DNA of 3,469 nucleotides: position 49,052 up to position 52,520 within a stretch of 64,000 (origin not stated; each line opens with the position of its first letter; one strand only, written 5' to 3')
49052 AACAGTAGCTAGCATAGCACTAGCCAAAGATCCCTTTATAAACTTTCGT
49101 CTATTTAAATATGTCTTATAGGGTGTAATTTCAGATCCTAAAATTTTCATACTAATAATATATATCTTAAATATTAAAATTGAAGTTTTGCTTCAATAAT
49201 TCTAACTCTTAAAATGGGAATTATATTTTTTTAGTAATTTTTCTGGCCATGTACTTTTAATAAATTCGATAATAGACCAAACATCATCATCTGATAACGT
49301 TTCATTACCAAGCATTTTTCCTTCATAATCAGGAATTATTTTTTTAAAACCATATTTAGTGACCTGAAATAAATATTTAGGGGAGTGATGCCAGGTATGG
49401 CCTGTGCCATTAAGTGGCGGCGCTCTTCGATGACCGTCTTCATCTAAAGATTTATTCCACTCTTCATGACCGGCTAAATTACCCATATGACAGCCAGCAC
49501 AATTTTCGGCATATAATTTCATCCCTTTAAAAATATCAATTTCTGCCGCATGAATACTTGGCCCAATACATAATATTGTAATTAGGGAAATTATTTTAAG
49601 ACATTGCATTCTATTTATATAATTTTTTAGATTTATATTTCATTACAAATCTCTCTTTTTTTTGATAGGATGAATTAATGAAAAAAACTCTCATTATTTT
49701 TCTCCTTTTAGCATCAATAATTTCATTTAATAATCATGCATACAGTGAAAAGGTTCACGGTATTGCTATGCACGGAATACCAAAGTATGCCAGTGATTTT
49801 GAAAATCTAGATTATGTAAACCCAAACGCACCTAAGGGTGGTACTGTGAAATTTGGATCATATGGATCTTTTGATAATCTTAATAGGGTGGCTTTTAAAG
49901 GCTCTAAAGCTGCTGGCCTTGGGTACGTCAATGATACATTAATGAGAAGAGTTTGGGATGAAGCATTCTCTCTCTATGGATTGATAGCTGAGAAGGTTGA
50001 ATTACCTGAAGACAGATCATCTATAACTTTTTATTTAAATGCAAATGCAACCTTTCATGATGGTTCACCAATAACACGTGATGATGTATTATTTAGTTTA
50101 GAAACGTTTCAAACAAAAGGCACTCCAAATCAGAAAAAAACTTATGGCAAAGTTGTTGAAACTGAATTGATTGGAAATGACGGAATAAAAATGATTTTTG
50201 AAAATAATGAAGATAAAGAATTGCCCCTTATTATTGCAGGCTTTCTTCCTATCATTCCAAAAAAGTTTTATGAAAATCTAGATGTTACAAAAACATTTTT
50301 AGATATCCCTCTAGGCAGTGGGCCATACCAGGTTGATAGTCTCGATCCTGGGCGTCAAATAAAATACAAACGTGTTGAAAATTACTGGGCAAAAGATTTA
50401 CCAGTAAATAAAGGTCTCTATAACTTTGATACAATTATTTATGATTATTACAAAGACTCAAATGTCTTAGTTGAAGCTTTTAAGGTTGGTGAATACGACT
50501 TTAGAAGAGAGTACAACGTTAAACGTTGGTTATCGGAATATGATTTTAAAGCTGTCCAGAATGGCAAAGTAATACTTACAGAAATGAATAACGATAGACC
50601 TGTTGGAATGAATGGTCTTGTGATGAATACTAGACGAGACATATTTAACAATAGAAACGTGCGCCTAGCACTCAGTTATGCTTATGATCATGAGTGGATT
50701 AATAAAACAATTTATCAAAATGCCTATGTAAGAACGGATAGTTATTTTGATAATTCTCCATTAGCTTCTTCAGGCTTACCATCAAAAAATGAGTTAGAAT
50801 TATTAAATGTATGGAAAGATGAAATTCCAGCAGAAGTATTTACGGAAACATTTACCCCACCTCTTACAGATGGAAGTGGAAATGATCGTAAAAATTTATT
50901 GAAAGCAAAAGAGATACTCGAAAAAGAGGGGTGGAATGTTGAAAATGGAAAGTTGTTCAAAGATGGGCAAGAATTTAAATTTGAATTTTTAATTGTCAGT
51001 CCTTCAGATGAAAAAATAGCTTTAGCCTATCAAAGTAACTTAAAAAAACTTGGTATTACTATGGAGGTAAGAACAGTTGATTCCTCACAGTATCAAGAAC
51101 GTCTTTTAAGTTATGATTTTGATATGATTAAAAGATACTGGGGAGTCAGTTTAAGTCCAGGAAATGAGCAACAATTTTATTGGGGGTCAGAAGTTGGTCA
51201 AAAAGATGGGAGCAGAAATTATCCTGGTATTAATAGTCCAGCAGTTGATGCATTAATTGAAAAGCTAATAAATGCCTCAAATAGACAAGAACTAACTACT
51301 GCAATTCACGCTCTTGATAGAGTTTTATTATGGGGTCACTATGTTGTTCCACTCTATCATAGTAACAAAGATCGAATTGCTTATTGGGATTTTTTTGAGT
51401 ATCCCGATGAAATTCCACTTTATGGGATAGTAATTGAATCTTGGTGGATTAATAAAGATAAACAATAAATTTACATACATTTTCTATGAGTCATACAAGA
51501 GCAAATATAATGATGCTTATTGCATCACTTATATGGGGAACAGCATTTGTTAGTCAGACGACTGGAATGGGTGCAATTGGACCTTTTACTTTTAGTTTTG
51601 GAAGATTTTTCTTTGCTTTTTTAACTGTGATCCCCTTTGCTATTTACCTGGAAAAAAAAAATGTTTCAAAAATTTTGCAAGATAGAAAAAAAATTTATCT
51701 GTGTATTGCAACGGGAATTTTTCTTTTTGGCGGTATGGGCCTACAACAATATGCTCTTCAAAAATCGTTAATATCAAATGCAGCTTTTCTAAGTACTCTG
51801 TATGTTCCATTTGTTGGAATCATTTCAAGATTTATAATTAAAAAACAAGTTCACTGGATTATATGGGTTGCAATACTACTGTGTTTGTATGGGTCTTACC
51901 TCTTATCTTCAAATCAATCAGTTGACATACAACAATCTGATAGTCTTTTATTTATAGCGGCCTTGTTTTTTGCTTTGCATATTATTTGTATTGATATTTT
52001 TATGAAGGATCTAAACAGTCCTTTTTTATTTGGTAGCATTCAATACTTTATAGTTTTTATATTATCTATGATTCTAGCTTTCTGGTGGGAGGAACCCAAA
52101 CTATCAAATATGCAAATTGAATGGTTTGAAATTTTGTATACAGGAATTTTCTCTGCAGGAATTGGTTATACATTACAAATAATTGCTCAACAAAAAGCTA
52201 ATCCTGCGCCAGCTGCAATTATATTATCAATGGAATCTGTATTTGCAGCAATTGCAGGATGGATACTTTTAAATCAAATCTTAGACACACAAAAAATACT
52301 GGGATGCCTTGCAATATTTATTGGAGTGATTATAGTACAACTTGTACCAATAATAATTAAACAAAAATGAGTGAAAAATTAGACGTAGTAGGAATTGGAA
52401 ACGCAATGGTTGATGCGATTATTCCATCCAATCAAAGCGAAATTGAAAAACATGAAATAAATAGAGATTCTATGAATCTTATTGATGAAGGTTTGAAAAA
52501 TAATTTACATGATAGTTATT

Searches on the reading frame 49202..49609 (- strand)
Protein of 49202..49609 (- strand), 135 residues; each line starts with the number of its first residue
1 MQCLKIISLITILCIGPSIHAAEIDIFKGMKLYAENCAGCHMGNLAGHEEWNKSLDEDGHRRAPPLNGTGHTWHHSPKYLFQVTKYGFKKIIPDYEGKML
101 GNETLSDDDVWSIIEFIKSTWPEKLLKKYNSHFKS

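Call 87: search_protein_families(library=pfam, proteins=[window:49202-49609:-], max_evalue=0.1)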
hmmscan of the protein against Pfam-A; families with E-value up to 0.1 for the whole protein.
window:49202-49609:- (135 aa): 3 families
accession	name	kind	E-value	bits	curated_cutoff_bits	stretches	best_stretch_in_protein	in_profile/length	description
PF13442.11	Cytochrome_CBB3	-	6.9e-11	42.8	27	1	28-117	5-68/68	Cytochrome C oxidase, cbb3-type, subunit III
PF00034.26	Cytochrom_C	-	7.1e-10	40.5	21.3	1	28-121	3-90/90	Cytochrome c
PF14495.11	Cytochrom_C550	-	0.0033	17.5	27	1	19-65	19-64/136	Cytochrome c-550 domain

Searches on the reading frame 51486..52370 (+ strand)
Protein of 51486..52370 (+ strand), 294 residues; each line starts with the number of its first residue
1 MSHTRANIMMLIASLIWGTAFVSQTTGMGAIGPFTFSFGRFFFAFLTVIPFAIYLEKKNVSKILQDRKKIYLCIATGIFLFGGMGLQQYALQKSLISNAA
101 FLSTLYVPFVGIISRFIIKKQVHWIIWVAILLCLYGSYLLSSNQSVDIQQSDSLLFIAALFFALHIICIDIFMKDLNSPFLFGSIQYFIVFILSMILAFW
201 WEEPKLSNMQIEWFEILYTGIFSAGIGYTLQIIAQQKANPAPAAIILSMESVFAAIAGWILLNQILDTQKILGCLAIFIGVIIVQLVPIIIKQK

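Call 50: find_encoding_contigs(protein=window:51486-52370:+, flank=10000, max_places=1)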
Protein window:51486-52370:+ (294 aa): no gene with exactly this product is on record in the collection.

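Call 53: search_protein_families(library=pfam, proteins=[window:51486-52370:+], max_evalue=0.001)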
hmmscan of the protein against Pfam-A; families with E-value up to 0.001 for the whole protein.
window:51486-52370:+ (294 aa): 2 families
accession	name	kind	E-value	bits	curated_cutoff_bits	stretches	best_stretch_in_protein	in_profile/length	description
PF00892.27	EamA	-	2e-40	138.7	28.2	2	153-284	5-133/135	EamA-like transporter family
PF03151.22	TPT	-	0.00011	22.1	30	0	172-284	24-135/291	Triose-phosphate Transporter family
